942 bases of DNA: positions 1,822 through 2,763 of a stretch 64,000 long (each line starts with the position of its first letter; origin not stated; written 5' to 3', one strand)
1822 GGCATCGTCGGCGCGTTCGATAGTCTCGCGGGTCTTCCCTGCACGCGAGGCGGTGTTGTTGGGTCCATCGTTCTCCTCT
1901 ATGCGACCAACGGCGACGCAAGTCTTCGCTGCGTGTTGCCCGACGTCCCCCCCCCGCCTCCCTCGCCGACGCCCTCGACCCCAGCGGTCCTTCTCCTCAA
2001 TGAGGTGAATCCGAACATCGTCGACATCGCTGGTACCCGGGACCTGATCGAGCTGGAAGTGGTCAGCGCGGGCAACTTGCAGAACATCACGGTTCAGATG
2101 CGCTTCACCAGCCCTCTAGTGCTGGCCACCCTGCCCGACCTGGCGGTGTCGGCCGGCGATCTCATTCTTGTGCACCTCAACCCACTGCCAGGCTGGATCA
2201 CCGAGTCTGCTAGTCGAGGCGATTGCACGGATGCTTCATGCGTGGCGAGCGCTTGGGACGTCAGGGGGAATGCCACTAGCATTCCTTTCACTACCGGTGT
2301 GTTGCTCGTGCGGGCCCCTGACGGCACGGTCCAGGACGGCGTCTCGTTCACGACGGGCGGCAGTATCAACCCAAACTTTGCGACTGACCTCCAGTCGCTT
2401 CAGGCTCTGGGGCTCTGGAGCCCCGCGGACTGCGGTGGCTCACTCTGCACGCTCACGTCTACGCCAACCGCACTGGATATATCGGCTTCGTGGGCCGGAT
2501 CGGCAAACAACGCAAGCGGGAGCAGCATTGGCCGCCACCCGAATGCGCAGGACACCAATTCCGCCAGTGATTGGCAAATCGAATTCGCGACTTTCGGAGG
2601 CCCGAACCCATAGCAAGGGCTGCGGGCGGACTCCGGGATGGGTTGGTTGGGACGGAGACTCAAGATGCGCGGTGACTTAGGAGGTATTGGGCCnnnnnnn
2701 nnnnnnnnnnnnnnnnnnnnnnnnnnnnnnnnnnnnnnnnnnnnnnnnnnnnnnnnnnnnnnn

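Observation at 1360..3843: Secreted IPT - collagen - LTD protein followed by a three-gene surface cluster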

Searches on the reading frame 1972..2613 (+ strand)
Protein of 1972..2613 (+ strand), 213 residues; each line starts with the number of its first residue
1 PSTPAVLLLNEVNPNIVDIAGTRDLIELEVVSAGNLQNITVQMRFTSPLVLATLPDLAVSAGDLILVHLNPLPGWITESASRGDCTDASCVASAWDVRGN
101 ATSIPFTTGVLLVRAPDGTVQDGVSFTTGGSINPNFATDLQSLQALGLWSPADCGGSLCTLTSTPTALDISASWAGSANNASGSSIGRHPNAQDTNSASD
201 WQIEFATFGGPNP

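Call 21: search_solved_structures(query=window:1972-2613:+, max_evalue=10, show_alignments=2)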
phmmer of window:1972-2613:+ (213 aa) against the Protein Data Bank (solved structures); distinct sequences matched with E-value up to 10: 1.
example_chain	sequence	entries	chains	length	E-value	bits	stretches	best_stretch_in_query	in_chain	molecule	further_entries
6e4v_A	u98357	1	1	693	0.6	12.7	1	99-137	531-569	FhuE receptor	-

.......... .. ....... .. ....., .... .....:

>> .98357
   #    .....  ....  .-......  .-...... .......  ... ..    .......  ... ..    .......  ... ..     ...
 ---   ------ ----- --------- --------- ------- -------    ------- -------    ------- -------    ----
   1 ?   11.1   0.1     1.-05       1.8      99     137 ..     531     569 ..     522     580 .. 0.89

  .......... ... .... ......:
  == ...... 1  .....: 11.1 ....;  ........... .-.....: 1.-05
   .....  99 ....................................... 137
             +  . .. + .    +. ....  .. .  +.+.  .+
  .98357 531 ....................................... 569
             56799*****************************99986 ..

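Call 25: search_protein_families(library=pfam, proteins=[window:1972-2613:+], max_evalue=1)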
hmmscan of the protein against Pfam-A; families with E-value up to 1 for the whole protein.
window:1972-2613:+ (213 aa): 0 families

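Call 50: search_protein_representatives(protein=window:1972-2613:+)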
Query: 213 residues. Proteins with E-value up to 0.001 (for the whole library): 316; up to 1e-10: 227; up to 1e-30: 88. The best 150 are listed.
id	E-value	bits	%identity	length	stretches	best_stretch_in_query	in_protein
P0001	7.5e-134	460.0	100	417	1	1-213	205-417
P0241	4.7e-65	235.3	42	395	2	5-213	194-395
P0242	9.0e-55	201.7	51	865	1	2-212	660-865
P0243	6.5e-50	185.8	50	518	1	3-213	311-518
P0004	9.9e-49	181.9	47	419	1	4-212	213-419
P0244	1.4e-47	178.1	47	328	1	3-213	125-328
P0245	2.9e-47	177.1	43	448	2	5-213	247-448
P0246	5.6e-47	176.2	47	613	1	3-213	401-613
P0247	5.8e-47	176.1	45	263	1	4-213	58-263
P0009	2.6e-46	174.0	54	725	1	4-212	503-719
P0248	5.1e-46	173.1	44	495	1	4-213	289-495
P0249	2.5e-44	167.6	47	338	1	3-213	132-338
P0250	9.9e-44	165.6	47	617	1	5-213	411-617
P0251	1.2e-43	165.3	48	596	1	5-209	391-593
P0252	2.4e-43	164.3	44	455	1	3-213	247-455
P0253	1.6e-42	161.6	45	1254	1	3-213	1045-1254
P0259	1.0e-40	155.7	44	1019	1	3-213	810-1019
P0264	6.9e-40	153.0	49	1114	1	3-212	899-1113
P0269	1.3e-38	148.8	50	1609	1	3-213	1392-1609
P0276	2.5e-37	144.6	46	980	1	3-213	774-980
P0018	9.1e-35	136.3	47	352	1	4-210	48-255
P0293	4.7e-34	134.0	47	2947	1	5-209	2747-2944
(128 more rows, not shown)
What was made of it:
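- Checked: Almost all of the 150 listed representatives match it over its full length (call 50).
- The C-terminal domain family has 316 clusters, mostly with the domain at the protein's C-terminus (call 50).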

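Call 51: search_protein_families(library=pfam, proteins=[P0241, P0245, P0242, P0243, P0246, P0253, P0259, P0264, P0269, P0276], max_evalue=0.001)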
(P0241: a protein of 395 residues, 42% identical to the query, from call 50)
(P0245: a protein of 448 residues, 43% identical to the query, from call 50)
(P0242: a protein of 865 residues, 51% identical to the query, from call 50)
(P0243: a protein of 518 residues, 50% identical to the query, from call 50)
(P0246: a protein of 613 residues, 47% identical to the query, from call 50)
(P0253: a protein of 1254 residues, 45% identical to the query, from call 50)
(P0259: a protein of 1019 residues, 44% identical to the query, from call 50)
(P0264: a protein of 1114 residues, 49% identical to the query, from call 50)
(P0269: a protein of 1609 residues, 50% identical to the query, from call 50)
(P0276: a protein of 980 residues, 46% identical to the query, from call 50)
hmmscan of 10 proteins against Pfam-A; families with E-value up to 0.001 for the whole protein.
P0241 (395 aa): 0 families

P0245 (448 aa): 0 families

P0242 (865 aa): 0 families

P0243 (518 aa): 1 family
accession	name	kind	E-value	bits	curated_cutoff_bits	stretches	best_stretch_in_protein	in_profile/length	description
PF07705.17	CARDB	-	1.2e-06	29.1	22.7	1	12-125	1-100/101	CARDB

P0246 (613 aa): 0 families

P0253 (1254 aa): 1 family
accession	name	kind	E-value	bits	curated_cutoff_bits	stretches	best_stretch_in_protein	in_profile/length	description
PF01833.30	TIG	-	1.1e-32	112.3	20.9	5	968-1041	3-82/84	IPT/TIG domain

P0259 (1019 aa): 2 families
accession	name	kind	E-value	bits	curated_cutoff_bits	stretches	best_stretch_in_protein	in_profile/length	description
PF00082.27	Peptidase_S8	-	2.5e-11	43.9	21.8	1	24-114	203-287/288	Subtilase family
PF20144.5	TIG_SUH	-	5.5e-05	23.7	24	0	258-300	15-56/94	TIG domain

P0264 (1114 aa): 3 families
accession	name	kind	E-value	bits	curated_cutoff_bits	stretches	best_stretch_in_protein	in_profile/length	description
PF13290.12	CHB_HEX_C_1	-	3.1e-92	303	22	6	131-200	2-67/67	Chitobiase/beta-hexosaminidase C-terminal domain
PF13287.12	Fn3_assoc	-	5.5e-62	206.2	23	5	440-501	1-59/59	Fn3 associated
PF12245.14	Big_3_2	-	0.00017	22.2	23.3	0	181-206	96-121/122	Bacterial Ig-like domain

P0269 (1609 aa): 4 families
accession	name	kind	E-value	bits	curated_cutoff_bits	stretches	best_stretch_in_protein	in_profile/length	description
PF13290.12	CHB_HEX_C_1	-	2.2e-186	604.6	22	12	222-291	2-67/67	Chitobiase/beta-hexosaminidase C-terminal domain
PF13287.12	Fn3_assoc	-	2.1e-125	409.3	23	12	940-988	11-59/59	Fn3 associated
PF12245.14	Big_3_2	-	4.7e-05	24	23.3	0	256-297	74-121/122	Bacterial Ig-like domain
PF13927.12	Ig_3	-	0.0008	20.3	30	0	909-978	1-68/78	Immunoglobulin domain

P0276 (980 aa): 3 families
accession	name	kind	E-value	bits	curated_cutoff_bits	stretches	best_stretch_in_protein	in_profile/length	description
PF13290.12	CHB_HEX_C_1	-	1.3e-88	291.4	22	5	127-195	1-66/67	Chitobiase/beta-hexosaminidase C-terminal domain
PF13287.12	Fn3_assoc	-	1.9e-64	214.1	23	5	138-199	1-59/59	Fn3 associated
PF12245.14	Big_3_2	-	0.00059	20.5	23.3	0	429-456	87-116/122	Bacterial Ig-like domain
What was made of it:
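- Closest known: Lamin tail domain. Same: The co-occurring domains CHB_HEX_C_1 and Fn3_assoc (call 51) also accompany LTD (own knowledge).
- Relatives of the C-terminal domain sit at the ends of very long multi-Ig proteins of up to 2947 aa, with CHB_HEX_C_1/Fn3_assoc, subtilase and CARDB domains that are typical of extracellular proteins (calls 50, 51).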

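Call 67: search_solved_structures(query=A5, max_evalue=10, show_alignments=3)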
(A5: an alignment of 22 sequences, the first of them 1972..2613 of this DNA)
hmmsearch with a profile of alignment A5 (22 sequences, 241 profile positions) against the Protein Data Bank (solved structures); distinct sequences matched with E-value up to 10: 2.
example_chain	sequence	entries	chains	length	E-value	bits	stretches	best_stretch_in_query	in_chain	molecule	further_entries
3lhl_A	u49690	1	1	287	0.7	12.2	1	78-130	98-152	Putative agmatinase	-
9iu2_A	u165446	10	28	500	0.92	11.8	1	92-138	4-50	Integrase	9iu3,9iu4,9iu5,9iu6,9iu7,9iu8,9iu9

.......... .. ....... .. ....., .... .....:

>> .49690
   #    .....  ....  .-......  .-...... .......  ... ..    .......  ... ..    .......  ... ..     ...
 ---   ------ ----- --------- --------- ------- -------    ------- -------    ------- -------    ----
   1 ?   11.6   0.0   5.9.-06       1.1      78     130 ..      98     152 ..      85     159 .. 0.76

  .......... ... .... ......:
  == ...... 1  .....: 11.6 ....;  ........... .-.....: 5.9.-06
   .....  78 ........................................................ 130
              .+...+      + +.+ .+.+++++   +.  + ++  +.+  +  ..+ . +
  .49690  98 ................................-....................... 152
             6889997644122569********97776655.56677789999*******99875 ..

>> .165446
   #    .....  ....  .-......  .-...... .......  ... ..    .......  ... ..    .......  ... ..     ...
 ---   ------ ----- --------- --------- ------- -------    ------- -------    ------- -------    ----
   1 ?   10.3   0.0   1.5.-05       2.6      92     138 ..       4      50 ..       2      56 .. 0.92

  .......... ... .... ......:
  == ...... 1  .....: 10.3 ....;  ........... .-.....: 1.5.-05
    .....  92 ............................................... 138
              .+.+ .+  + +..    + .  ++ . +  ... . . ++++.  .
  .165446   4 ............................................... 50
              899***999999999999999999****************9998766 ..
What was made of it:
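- On Lamin tail domain (PF00932): A family profile finds no lamin or LTD chain in the PDB (call 67).
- Tried and rejected: PDB sequence searches. phmmer and a 22-sequence family profile found only chance hits at E around 0.7 (calls 21, 67).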
